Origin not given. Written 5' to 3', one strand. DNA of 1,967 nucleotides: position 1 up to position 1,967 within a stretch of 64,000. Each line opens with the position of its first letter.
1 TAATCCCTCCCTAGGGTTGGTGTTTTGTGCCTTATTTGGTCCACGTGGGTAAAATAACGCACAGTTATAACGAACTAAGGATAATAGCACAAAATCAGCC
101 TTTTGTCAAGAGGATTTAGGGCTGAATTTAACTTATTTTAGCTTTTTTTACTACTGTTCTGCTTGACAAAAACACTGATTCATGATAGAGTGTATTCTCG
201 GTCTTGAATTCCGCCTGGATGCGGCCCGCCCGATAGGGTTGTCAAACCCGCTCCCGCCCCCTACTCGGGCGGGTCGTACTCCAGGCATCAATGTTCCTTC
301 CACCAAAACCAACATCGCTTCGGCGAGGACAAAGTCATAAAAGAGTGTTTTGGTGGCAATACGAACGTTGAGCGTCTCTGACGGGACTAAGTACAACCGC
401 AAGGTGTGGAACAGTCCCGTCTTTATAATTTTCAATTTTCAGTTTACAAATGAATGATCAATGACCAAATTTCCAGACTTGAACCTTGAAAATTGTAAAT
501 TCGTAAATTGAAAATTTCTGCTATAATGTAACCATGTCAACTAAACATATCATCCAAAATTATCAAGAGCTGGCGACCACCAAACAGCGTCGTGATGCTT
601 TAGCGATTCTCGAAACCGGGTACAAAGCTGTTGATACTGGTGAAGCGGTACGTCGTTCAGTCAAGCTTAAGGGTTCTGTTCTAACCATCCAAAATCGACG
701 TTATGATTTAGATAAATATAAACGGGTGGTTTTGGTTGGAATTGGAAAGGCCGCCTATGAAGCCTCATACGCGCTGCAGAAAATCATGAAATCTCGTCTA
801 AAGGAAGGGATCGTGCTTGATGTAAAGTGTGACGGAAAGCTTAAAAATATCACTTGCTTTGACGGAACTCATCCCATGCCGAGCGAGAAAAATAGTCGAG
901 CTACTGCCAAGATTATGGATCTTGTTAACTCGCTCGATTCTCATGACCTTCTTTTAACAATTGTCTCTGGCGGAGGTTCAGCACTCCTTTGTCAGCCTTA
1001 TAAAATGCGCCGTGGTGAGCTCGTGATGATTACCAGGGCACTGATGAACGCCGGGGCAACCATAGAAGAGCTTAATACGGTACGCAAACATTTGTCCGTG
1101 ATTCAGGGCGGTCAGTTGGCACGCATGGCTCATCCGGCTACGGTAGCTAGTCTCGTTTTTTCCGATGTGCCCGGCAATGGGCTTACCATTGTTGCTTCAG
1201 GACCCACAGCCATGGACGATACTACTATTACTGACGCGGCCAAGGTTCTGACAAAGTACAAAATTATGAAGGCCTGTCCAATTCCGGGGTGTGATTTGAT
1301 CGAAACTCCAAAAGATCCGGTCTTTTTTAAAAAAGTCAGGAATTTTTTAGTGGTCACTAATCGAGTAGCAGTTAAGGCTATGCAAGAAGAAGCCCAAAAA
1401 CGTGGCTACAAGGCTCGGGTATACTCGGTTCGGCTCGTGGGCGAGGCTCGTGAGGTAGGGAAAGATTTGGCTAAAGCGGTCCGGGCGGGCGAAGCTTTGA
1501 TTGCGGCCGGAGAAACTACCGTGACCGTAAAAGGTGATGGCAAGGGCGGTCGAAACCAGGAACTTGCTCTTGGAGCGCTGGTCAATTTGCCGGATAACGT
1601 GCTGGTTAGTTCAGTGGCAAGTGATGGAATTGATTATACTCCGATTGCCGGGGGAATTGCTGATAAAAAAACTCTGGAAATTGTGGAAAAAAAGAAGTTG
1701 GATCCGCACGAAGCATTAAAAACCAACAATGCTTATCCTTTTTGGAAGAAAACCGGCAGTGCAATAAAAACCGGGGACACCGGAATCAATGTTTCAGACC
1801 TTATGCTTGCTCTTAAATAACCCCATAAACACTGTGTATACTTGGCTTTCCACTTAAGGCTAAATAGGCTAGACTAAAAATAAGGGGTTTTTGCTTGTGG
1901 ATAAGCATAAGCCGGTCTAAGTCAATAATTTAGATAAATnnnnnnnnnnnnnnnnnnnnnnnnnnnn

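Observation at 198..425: Promoter-to-terminator ~225-nt structured RNA of unrecognised family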

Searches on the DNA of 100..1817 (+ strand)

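Call 4: search_rna_families(source=window, start=100, end=560, threshold=evalue, max_evalue=10, show_alignments=5)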
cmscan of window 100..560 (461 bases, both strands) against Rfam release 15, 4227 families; matches with E-value up to 10: 7.
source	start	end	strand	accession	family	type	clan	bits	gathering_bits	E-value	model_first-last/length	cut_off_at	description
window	434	509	-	RF01597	snoR22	Gene; snRNA; snoRNA; CD-box;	-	24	50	0.6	1-83/83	no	small nucleolar RNA snoR22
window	426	522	-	RF00579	SNORD90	Gene; snRNA; snoRNA; CD-box;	-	19.7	41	1.4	1-111/111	no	Small nucleolar RNA SNORD90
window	429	514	+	RF01827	SAR11_0636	Gene; sRNA;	-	18.3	67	3.4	1-90/90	no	SAR11_0636 sRNA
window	448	517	-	RF04181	rteR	Gene; sRNA;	-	16.1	72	9.2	1-84/84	no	rteR sRNA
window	413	513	+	RF00810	mir-85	Gene; miRNA;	-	14.3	68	9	1-82/82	no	mir-85 microRNA precursor family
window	425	501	-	RF04127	MIR8007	Gene; miRNA;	-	14.2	195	3.4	1-226/226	no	MIR8007 microRNA precursor family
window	236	249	-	RF03163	c4-a1b1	Gene; antisense;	CL00128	11.3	46.7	4.3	35-48/53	no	a1, b1 targets of C4 antisense RNA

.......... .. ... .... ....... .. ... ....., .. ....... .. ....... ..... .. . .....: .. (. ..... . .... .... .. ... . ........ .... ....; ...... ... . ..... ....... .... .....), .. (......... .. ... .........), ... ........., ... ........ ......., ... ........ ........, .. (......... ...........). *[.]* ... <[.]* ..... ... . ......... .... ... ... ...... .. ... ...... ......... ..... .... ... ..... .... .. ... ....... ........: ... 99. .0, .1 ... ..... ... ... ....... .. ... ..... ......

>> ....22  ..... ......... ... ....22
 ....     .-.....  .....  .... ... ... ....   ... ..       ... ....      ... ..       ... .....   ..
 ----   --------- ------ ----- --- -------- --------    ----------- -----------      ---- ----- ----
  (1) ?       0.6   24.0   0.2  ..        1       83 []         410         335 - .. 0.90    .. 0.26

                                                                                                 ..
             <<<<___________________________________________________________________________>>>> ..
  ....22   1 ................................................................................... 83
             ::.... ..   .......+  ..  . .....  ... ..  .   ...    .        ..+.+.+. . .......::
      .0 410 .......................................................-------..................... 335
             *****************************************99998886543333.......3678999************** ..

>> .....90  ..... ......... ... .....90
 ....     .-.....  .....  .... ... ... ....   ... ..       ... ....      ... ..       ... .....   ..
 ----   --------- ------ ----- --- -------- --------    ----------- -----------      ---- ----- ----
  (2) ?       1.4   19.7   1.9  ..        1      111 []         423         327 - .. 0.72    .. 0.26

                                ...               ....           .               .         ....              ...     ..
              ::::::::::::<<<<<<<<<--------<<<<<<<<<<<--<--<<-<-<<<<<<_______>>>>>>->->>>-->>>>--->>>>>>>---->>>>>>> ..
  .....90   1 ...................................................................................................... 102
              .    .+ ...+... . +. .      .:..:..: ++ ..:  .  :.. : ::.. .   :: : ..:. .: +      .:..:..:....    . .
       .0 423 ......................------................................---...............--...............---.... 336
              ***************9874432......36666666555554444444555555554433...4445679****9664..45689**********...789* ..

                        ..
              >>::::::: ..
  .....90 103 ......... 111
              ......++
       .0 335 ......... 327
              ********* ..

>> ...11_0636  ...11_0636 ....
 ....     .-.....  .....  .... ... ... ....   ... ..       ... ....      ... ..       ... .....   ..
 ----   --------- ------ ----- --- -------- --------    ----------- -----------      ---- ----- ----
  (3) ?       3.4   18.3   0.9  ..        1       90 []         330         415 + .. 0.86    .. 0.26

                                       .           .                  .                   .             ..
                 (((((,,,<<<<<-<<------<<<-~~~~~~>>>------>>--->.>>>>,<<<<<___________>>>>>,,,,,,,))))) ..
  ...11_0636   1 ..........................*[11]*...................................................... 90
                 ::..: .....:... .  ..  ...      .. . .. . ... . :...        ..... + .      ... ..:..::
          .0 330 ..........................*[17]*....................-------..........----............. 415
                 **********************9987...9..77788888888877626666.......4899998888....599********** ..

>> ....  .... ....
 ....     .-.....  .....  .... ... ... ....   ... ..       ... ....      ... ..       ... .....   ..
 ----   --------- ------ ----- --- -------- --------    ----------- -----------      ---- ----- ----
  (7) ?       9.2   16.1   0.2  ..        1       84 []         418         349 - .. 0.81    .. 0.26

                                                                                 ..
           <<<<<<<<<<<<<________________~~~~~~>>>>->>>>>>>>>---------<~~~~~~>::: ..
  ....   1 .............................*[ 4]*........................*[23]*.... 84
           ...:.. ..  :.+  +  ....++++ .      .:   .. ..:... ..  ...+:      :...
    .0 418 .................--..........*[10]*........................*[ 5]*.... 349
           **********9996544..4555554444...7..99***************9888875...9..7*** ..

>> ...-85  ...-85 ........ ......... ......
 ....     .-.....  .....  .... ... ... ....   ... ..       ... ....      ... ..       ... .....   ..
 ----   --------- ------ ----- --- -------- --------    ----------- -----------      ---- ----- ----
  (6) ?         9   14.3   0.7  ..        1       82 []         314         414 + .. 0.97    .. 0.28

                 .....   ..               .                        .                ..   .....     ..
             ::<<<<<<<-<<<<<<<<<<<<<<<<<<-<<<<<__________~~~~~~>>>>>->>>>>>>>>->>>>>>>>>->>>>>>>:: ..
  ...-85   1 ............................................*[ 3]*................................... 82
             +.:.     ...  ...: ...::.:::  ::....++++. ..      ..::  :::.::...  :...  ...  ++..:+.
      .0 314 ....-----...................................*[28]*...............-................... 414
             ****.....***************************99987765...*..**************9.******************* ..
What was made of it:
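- Closest known: 6S RNA. Different: No model hit at E<=10 (call 4).
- No hit to any of these models at E<=10, with permissive filters on a 461-nt query (call 4).
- Tried and rejected: By-eye resemblances to the 16S rRNA h27, h44 and h45 segments were dropped, because the SSU models give no hit (call 4).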

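Call 18: search_rna_families(sources=[L002, L005], threshold=gathering, show_alignments=2)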
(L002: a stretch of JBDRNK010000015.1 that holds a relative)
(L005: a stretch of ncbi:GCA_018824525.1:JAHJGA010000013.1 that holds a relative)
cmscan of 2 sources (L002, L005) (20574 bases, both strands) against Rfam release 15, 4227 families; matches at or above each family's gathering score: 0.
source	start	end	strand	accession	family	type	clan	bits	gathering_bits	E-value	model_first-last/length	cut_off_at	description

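Call 25: search_rna_families(source=L002, start=3040, end=3900, threshold=evalue, max_evalue=5, show_alignments=3)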
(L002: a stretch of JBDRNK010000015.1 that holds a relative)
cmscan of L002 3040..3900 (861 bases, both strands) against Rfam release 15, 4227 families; matches with E-value up to 5: 3.
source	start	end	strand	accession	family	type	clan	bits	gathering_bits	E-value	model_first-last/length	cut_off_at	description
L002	3808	3900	-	RF02901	AaHKsRNA41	Gene; sRNA;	-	17.4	97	0.19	97-187/187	5'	Aggregatibacter sRNA 41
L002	3092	3151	-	RF04291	mir-368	Gene; miRNA;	CL00149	16.8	58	4.8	1-72/72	no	mir-368 microRNA precursor family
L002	3725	3788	-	RF01127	sR42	Gene; snRNA; snoRNA; CD-box;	-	14.9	38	0.67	1-63/63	no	Small nucleolar RNA sR42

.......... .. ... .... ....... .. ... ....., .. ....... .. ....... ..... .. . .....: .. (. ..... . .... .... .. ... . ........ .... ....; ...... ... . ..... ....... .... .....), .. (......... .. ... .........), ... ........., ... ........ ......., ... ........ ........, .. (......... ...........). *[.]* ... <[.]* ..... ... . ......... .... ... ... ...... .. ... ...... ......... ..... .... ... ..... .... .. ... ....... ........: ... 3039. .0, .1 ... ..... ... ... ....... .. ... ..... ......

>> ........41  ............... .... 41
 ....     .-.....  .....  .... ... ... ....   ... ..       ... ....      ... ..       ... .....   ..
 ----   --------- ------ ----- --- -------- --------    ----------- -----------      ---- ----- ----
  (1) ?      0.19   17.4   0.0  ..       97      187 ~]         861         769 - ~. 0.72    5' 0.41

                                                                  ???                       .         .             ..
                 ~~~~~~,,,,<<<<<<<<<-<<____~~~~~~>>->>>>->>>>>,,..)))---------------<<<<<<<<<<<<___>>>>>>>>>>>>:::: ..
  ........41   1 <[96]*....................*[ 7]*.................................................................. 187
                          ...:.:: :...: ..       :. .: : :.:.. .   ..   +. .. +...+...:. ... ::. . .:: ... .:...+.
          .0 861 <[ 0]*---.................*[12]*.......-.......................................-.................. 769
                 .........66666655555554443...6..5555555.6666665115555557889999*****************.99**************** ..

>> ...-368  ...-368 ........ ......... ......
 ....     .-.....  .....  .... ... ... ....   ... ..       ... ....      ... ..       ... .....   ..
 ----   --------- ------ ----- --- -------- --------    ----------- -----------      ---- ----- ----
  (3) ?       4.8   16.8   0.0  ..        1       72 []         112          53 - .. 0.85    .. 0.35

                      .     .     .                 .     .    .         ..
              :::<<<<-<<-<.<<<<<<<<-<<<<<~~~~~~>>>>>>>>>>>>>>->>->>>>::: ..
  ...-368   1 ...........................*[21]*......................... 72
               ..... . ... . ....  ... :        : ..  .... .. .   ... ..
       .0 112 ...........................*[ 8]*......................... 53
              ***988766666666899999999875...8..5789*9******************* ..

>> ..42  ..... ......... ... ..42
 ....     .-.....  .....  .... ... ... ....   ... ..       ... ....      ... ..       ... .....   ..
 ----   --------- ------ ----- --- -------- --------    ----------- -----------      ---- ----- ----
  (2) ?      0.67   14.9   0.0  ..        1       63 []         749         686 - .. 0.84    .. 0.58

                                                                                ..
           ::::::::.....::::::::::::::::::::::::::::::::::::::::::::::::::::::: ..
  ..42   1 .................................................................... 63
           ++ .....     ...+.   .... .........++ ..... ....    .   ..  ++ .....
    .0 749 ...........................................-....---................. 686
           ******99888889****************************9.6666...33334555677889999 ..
